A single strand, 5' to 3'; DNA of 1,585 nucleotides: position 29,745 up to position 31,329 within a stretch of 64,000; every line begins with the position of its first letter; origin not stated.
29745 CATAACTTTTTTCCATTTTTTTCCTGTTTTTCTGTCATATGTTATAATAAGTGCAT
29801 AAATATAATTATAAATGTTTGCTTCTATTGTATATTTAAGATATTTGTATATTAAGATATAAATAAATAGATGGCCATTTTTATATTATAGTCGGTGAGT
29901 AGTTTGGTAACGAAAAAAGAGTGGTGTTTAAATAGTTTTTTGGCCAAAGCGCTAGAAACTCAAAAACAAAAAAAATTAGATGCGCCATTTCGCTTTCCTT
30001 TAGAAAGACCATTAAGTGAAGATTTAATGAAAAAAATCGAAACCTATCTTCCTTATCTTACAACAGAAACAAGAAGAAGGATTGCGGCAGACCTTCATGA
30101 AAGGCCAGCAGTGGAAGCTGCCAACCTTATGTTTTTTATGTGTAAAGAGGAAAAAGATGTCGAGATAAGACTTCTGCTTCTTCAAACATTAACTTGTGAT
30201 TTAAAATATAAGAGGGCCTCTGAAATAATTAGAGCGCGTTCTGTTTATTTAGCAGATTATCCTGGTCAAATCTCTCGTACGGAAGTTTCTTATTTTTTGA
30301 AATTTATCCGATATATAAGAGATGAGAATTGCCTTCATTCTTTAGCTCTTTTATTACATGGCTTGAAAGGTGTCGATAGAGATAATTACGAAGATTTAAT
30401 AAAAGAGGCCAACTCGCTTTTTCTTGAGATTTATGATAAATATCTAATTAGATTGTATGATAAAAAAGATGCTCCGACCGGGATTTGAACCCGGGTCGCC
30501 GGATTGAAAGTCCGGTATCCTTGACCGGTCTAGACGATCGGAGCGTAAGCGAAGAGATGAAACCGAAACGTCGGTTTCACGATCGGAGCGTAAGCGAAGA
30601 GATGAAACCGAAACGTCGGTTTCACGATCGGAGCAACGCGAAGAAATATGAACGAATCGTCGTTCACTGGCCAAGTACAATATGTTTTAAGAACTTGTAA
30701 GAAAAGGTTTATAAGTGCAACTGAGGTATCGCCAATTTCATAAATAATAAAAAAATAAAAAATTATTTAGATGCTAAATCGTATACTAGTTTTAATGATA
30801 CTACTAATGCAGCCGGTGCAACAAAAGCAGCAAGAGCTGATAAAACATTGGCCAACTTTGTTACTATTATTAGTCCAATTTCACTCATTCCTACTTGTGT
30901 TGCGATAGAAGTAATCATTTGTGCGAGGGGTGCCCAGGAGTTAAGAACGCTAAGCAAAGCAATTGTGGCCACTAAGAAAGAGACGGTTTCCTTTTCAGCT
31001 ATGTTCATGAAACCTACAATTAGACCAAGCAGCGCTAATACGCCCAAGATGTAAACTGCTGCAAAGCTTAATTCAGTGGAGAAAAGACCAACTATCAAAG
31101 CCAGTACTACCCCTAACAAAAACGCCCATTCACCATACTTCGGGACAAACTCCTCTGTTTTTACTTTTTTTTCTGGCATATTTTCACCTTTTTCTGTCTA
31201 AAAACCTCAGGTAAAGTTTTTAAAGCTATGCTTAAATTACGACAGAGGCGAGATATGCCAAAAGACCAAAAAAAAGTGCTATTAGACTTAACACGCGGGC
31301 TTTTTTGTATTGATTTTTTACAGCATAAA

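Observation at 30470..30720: tRNA-Glu preceded by three tandem leader units that each repeat the first 11 nt of the tRNA and each keep a hairpin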

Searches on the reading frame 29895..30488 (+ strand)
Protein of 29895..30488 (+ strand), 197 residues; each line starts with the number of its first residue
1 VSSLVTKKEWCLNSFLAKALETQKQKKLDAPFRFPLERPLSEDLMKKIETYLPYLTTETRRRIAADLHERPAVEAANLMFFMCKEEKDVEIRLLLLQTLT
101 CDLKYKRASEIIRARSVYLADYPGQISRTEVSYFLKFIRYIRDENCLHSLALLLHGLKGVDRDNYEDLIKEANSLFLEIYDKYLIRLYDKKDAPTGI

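Call 11: find_encoding_contigs(protein=window:29895-30488:+, flank=3000, max_places=10)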
Protein window:29895-30488:+ (197 aa): 3 contigs read that carry it; 2 places shown.
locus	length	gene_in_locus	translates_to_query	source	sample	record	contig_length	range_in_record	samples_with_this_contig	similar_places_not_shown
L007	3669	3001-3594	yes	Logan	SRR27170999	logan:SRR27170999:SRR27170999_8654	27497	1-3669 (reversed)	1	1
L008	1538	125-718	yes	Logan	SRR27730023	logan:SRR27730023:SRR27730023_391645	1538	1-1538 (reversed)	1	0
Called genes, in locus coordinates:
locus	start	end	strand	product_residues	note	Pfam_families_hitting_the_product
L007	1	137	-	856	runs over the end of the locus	PF00690:Cation_ATPase_N, PF00122:E1-E2_ATPase, PF00702:Hydrolase, PF13246:Cation_ATPase, PF00689:Cation_ATPase_C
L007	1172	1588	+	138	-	PF01894:YjbQ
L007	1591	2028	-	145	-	-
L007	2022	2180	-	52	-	-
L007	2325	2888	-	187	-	-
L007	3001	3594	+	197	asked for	-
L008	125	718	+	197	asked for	-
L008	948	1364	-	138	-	-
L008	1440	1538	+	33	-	?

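Call 33: find_homologous_proteins(query=window:29895-30488:+, max_evalue=0.001)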
Query window:29895-30488:+ (197 aa): 1 proteins with E <= 0.001 among 802 candidates.
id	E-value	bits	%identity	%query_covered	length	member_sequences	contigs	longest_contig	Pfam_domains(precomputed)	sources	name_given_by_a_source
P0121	6.6e-120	416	98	98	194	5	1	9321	-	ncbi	ncbi:MAG: hypothetical protein QXZ30_00820 [Candidatus Bilamarchaeaceae archaeon]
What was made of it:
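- Tried and rejected: The downstream 197-aa ORF has no homologues outside the species (call 33).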

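Call 74: search_protein_families(library=pfam, proteins=[window:29895-30488:+], max_evalue=0.01)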
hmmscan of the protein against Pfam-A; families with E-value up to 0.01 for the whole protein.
window:29895-30488:+ (197 aa): 0 families

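Call 75: search_protein_families(library=phrogs, proteins=[window:29895-30488:+], max_evalue=0.01)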
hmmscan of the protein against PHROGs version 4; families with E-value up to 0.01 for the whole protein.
window:29895-30488:+ (197 aa): 0 families

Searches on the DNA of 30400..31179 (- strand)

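Call 56: search_with_rna_model(model_id=R1, sources=[L009, L010, L011, L012, L013, L014, L015, L016, L017, L018, L019, L020], filters=off, max_evalue=10)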
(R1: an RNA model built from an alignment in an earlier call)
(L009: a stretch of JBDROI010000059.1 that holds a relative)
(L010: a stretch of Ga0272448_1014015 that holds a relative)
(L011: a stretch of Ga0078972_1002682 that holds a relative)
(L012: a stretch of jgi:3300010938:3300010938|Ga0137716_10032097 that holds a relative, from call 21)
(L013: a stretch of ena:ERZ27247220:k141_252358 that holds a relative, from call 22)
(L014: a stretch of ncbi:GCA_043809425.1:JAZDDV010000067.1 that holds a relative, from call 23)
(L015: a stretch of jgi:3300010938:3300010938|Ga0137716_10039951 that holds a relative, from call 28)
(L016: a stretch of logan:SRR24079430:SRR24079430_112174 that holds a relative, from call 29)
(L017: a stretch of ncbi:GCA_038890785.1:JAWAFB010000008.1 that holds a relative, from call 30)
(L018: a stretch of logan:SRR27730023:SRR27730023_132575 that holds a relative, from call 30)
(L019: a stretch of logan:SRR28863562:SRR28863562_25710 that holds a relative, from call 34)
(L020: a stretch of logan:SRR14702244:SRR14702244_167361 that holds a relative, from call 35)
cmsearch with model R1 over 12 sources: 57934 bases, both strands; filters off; matches with E-value up to 10: 23.
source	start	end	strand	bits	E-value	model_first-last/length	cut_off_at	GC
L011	1184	1246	+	89.8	2.2e-21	1-63/63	no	0.54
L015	3178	3240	+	83.3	1e-19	1-63/63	no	0.46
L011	1085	1147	+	83.2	1.1e-19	1-63/63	no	0.46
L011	1283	1340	+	69.6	3.7e-16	1-63/63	no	0.48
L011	1026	1084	+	37.2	8.3e-08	1-63/63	no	0.53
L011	11101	11122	-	16.6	0.018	11-32/63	no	0.55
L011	11091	11146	+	16.5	0.018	1-63/63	no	0.39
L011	1194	1215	-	11.8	0.3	11-32/63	no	0.5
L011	1036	1057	-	11.3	0.41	11-32/63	no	0.55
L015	3188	3209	-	11.3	0.41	11-32/63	no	0.41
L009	4304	4358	-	10.6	0.61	1-63/63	no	0.51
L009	1379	1401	-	10.5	0.65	36-58/63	no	0.48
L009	3618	3681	+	10.3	0.72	1-63/63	no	0.47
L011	1148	1163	+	9.6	1.1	40-55/63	no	0.44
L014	2997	3087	-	9.2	1.5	1-63/63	no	0.48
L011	1247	1261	+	7.9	3.1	40-54/63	no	0.47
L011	1095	1116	-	7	5.3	11-32/63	no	0.41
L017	3152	3237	-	6.9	5.6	1-63/63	no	0.55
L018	2521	2606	-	6.9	5.6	1-63/63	no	0.55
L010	2549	2566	+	6.7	6.2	13-30/63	no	0.56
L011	6787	6804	-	6.7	6.2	13-30/63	no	0.56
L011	10953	11017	+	6.2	8.5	1-63/63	no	0.45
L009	5898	5959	+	6.1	8.8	1-63/63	no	0.4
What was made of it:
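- On REP / RAYT-mobilised palindromes: Only one extra hairpin was found in 11.5 kb of L011 (call 56).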

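Call 72: search_rna_families(source=window, start=30400, end=30800, threshold=evalue, max_evalue=10)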
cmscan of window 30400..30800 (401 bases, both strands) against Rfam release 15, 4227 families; matches with E-value up to 10: 7.
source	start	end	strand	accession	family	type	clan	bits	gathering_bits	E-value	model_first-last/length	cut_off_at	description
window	30470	30544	-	RF00005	tRNA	Gene; tRNA;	CL00001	63.1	29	1.5e-13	1-71/71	no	tRNA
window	30469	30544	+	RF04354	Plastid-ycf2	Cis-reg;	-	23.6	65.7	0.012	1-75/75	no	Plastid-ycf2 5UTR RNA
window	30459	30546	-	RF02435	SpF41_sRNA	Gene; sRNA;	-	15.4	52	9.9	1-105/105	no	Streptococcus sRNA SpF41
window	30711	30781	-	RF02877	NmsRb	Gene; sRNA;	-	15.2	52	7.5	1-91/91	no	Neisseria metabolic switch regulator b (RcoF1/NgncR163)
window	30478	30494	-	RF01684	mascRNA-menRNA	Gene;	-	14.7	42.5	3.4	33-49/56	no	MALAT1-associated small cytoplasmic RNA/MEN beta RNA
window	30552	30613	+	RF02987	GA-cis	Gene; sRNA;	-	12.6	34.7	7.3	1-88/88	no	GA-cis RNA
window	30605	30635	+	RF01727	SAM-SAH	Cis-reg; riboswitch;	-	10.5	40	9.9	1-49/49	no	SAM/SAH riboswitch aptamer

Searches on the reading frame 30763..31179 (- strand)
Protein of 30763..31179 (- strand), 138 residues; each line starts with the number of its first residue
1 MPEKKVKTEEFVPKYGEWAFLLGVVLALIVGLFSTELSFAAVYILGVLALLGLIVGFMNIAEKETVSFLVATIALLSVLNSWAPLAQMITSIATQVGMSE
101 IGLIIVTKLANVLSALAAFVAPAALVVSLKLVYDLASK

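Call 10: find_encoding_contigs(protein=window:30763-31179:-, flank=3000, max_places=10)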
Protein window:30763-31179:- (138 aa): 13 contigs read that carry it; 6 places shown.
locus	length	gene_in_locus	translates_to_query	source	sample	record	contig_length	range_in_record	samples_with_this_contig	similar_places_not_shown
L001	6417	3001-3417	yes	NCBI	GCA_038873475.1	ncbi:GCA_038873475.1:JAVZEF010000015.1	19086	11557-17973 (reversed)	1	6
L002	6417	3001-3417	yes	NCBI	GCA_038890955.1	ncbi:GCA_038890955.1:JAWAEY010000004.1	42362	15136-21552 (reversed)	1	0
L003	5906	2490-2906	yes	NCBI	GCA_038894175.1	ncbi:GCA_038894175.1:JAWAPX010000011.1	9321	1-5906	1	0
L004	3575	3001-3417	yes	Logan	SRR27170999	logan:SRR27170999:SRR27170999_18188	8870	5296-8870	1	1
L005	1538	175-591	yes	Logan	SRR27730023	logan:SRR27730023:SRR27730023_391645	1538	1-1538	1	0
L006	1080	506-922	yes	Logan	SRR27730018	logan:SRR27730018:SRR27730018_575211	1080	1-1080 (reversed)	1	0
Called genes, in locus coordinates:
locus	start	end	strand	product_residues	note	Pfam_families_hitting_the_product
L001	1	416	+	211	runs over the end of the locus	PF00687:Ribosomal_L1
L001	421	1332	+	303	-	PF00466:Ribosomal_L10, PF17777:RL10P_insert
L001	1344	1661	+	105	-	PF00428:Ribosomal_60s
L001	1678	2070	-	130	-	-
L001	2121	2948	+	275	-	PF01040:UbiA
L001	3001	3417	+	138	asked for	-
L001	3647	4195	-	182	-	-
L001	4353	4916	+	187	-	-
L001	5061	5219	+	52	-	-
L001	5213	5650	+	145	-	-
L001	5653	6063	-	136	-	PF01894:YjbQ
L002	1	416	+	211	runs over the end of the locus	PF00687:Ribosomal_L1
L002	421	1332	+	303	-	PF00466:Ribosomal_L10, PF17777:RL10P_insert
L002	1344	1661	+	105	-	PF00428:Ribosomal_60s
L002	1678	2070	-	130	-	-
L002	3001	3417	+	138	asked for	-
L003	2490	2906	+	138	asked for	-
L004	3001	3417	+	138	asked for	-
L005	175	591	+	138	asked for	-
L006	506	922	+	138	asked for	-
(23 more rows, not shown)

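Call 19: find_homologous_proteins(query=window:30763-31179:-, max_evalue=0.001)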
Query window:30763-31179:- (138 aa): 205 proteins with E <= 0.001 among 872 candidates; the best 120 are listed.
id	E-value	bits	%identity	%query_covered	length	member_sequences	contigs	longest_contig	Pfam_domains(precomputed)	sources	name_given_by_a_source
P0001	2.9e-72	259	99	100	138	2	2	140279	-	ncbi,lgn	ncbi:MAG: hypothetical protein QW153_03760 [Candidatus Bilamarchaeaceae archaeon]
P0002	1.1e-54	202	78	100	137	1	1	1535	-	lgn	-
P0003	2.0e-54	201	74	100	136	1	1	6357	-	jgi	-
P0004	4.9e-54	200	77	100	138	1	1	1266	-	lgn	-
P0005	2.0e-50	188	71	100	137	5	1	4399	-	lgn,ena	-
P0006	2.4e-50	188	71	100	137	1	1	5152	-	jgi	-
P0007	3.1e-48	181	70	100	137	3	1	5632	-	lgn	-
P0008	1.1e-44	170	65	100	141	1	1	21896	-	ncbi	ncbi:MAG: hypothetical protein V1492_05735 [Candidatus Micrarchaeota archaeon]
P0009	1.3e-38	150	60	94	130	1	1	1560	-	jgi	-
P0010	8.3e-38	148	59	100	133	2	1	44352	-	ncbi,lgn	ncbi:MAG: hypothetical protein QXT45_03050 [Candidatus Bilamarchaeaceae archaeon]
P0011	2.6e-33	133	59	91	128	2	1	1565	-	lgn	-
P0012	8.3e-33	132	58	99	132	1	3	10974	-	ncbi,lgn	-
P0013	6.8e-32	129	57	97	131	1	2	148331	-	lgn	-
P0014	3.6e-31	126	56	98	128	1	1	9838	-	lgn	-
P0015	2.0e-30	124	55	91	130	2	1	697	-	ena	-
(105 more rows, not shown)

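Call 21: find_encoding_contigs(protein=P0003, flank=2500, max_places=3)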
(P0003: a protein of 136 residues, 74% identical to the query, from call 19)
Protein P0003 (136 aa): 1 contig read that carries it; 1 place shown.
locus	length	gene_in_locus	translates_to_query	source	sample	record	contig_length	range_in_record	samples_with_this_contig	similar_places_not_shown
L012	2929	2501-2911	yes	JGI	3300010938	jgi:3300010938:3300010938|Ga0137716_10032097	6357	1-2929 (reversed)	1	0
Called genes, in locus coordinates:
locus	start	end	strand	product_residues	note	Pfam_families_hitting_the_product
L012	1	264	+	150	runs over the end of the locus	-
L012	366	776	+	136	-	PF01894:YjbQ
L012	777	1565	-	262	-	-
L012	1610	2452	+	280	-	PF01040:UbiA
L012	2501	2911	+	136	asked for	-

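Call 22: find_encoding_contigs(protein=P0005, flank=2500, max_places=3)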
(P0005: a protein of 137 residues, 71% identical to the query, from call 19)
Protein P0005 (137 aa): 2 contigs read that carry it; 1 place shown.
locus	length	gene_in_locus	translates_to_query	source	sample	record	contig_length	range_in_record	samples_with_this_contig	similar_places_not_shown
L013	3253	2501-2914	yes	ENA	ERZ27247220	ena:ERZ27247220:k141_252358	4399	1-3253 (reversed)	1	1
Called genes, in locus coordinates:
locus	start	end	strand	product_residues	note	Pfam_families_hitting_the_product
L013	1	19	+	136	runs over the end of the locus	PF01894:YjbQ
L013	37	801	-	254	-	-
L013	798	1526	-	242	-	-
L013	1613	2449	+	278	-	PF01040:UbiA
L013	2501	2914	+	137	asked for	-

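Call 23: find_encoding_contigs(protein=P0008, flank=2500, max_places=3)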
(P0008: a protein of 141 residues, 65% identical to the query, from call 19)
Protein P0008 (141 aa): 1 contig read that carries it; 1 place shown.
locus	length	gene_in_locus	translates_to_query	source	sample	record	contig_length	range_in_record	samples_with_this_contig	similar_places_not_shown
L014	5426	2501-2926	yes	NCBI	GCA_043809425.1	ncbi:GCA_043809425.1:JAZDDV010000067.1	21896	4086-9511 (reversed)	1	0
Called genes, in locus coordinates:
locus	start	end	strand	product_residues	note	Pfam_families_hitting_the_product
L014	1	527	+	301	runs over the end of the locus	PF02525:Flavodoxin_2, PF03358:FMN_red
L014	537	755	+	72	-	PF10967:DUF2769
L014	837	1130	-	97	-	-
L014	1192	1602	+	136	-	PF01894:YjbQ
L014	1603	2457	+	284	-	PF01040:UbiA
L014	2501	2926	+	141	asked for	-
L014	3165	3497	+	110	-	PF01588:tRNA_bind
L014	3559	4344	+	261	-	PF11345:DUF3147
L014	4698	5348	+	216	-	PF11139:SfLAP, PF01810:LysE (weak)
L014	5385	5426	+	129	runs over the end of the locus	-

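Call 28: find_encoding_contigs(protein=P0006, flank=2500, max_places=3)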
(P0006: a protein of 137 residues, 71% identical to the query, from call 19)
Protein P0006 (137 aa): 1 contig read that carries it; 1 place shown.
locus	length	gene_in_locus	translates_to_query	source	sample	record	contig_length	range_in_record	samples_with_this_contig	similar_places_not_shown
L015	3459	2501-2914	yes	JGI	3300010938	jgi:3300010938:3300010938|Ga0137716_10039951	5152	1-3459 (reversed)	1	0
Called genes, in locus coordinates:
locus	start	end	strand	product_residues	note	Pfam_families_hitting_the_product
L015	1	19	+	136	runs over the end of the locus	PF01894:YjbQ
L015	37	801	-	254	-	-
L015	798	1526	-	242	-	-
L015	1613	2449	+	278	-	PF01040:UbiA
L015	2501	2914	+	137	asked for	-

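Call 29: find_encoding_contigs(protein=P0007, flank=2500, max_places=3)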
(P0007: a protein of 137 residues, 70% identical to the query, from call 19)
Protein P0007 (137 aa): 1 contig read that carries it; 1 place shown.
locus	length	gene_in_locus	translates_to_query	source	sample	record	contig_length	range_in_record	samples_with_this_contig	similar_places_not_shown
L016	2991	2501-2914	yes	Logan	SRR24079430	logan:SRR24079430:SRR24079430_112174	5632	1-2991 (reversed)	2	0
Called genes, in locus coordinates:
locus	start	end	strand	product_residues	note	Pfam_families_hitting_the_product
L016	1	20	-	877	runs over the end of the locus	PF00690:Cation_ATPase_N, PF00122:E1-E2_ATPase, PF00702:Hydrolase, PF13246:Cation_ATPase, PF00689:Cation_ATPase_C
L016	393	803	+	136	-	PF01894:YjbQ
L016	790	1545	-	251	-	-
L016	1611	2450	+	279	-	PF01040:UbiA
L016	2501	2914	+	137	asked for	-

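Call 30: find_encoding_contigs(protein=P0010, flank=2500, max_places=3)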
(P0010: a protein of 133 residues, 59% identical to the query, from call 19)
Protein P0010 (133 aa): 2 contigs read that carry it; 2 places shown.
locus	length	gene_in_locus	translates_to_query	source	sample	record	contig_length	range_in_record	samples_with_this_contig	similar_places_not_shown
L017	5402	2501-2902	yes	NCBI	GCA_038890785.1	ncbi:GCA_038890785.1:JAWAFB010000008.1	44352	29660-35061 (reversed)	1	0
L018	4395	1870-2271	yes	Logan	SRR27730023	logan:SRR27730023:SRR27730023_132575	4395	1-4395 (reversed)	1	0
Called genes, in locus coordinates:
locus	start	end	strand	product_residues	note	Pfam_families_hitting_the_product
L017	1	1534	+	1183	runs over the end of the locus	-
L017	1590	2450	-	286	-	PF13793:Pribosyltran_N, PF00156:Pribosyltran, PF14572:Pribosyl_synth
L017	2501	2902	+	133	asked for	-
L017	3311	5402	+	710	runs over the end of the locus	PF05048:NosD, PF13229:Beta_helix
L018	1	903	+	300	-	?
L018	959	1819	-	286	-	PF13793:Pribosyltran_N, PF00156:Pribosyltran, PF14572:Pribosyl_synth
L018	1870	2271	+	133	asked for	-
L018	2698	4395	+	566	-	?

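Call 34: find_encoding_contigs(protein=P0002, flank=2500, max_places=3)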
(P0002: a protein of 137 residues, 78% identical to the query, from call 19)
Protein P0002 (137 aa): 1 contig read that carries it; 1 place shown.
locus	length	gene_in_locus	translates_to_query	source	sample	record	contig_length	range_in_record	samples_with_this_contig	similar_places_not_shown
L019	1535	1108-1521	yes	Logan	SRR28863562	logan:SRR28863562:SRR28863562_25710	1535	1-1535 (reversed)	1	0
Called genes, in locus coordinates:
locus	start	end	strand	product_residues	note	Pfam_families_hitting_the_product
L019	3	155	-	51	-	?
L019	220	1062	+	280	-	PF01040:UbiA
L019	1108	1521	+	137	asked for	-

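Call 35: find_encoding_contigs(protein=P0004, flank=2500, max_places=3)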
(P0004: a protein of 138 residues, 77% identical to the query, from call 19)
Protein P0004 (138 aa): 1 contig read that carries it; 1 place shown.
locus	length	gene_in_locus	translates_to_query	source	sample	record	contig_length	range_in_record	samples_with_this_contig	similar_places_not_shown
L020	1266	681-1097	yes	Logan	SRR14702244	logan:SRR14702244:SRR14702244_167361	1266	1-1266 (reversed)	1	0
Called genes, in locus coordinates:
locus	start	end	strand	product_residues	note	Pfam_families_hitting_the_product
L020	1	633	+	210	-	?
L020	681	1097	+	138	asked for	-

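Call 74: search_protein_families(library=pfam, proteins=[window:30763-31179:-], max_evalue=0.01)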
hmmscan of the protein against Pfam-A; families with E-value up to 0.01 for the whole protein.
window:30763-31179:- (138 aa): 0 families

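Call 75: search_protein_families(library=phrogs, proteins=[window:30763-31179:-], max_evalue=0.01)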
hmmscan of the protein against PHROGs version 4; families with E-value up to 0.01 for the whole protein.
window:30763-31179:- (138 aa): 0 families

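Call 76: find_encoding_contigs(protein=P0001, flank=3000, max_places=4)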
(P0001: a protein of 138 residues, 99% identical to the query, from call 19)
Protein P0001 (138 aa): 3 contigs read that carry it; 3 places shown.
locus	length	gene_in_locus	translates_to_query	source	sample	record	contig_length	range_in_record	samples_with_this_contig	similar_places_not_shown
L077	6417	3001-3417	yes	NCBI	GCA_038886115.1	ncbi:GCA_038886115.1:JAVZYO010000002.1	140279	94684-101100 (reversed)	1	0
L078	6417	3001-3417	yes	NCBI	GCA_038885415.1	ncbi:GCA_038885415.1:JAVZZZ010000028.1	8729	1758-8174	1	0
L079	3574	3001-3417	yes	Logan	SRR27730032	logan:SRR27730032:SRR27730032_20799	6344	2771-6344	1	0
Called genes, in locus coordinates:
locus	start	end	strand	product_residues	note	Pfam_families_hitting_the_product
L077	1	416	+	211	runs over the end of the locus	PF00687:Ribosomal_L1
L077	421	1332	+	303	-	PF00466:Ribosomal_L10, PF17777:RL10P_insert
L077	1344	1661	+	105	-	PF00428:Ribosomal_60s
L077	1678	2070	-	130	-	-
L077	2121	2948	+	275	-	PF01040:UbiA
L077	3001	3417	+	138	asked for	-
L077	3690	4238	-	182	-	-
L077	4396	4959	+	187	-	-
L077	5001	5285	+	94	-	-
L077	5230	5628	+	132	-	-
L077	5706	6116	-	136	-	PF01894:YjbQ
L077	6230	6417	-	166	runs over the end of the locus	PF14018:DUF4234, PF12773:DZR (faint), PF13240:Zn_Ribbon_1 (faint)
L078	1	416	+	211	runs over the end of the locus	PF00687:Ribosomal_L1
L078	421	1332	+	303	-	PF00466:Ribosomal_L10, PF17777:RL10P_insert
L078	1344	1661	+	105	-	PF00428:Ribosomal_60s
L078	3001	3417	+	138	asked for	-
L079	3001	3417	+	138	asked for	-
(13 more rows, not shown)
